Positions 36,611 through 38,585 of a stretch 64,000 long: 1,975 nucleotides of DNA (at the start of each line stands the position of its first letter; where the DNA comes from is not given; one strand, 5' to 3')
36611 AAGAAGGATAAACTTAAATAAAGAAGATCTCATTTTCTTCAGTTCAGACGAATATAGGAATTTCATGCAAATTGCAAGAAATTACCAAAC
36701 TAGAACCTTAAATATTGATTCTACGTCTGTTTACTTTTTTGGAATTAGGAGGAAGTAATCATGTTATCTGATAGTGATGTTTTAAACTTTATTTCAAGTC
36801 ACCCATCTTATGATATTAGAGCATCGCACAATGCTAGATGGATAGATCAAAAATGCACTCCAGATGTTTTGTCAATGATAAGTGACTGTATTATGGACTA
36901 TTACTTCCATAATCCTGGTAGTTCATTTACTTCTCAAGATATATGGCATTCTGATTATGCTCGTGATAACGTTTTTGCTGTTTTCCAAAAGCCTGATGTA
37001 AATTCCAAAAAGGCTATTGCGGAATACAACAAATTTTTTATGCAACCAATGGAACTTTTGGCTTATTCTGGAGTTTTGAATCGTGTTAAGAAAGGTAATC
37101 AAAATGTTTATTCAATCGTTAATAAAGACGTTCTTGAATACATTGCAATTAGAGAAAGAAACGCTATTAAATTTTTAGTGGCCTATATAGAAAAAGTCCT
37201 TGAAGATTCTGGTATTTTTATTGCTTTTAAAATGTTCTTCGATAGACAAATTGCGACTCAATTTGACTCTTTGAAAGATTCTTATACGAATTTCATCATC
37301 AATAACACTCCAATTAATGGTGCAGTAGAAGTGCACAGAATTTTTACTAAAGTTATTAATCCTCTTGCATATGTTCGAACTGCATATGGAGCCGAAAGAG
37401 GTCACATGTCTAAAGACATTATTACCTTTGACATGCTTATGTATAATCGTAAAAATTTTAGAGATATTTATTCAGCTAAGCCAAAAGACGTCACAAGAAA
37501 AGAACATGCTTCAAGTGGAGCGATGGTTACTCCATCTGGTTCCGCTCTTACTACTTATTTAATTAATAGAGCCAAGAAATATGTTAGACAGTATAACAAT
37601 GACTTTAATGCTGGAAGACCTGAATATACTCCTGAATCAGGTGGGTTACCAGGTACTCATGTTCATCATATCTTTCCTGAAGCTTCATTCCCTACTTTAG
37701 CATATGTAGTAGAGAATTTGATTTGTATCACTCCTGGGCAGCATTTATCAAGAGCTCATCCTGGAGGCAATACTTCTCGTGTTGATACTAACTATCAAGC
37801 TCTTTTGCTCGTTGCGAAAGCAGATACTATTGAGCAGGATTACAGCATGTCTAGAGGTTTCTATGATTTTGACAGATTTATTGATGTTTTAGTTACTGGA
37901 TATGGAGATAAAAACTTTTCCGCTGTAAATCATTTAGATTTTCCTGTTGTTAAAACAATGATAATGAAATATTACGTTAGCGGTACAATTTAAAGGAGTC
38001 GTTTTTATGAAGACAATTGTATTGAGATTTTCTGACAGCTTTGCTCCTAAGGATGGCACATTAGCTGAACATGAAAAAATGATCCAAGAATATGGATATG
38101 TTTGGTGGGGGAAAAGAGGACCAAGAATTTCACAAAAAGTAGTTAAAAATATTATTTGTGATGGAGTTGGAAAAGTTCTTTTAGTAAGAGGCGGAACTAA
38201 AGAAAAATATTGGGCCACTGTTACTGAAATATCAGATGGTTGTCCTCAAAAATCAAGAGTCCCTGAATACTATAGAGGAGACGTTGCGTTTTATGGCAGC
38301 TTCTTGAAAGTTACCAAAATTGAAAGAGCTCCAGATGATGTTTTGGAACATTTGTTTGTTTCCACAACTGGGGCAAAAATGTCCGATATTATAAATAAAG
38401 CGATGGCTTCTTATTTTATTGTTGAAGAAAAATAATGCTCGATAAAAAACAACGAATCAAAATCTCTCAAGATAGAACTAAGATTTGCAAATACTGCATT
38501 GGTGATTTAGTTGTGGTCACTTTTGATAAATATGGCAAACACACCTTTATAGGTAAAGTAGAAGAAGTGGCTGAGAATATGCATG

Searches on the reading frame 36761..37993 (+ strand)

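Call 68: search_protein_families(library=pfam, proteins=[window:36761-37993:+], max_evalue=0.001)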
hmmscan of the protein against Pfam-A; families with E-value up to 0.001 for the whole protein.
window:36761-37993:+ (410 aa): 0 families

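Call 98: search_protein_families(library=padloc, proteins=[window:36761-37993:+], max_evalue=0.001)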
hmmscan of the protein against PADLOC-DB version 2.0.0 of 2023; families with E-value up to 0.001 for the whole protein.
window:36761-37993:+ (410 aa): 1 family
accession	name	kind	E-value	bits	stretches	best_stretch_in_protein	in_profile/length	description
PDLC03488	REase_II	-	1.1e-126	421.2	1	7-405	6-402/430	Type II restriction enzyme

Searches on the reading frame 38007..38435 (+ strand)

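Call 68: search_protein_families(library=pfam, proteins=[window:38007-38435:+], max_evalue=0.001)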
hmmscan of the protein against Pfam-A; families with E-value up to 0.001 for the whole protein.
window:38007-38435:+ (142 aa): 1 family
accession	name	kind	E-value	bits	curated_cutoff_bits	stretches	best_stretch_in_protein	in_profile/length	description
PF24405.1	Pua-like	-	9.5e-13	48.7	27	1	5-116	2-125/176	Pua-like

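Call 98: search_protein_families(library=padloc, proteins=[window:38007-38435:+], max_evalue=0.001)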
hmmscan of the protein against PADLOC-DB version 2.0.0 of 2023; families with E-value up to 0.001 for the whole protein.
window:38007-38435:+ (142 aa): 0 families
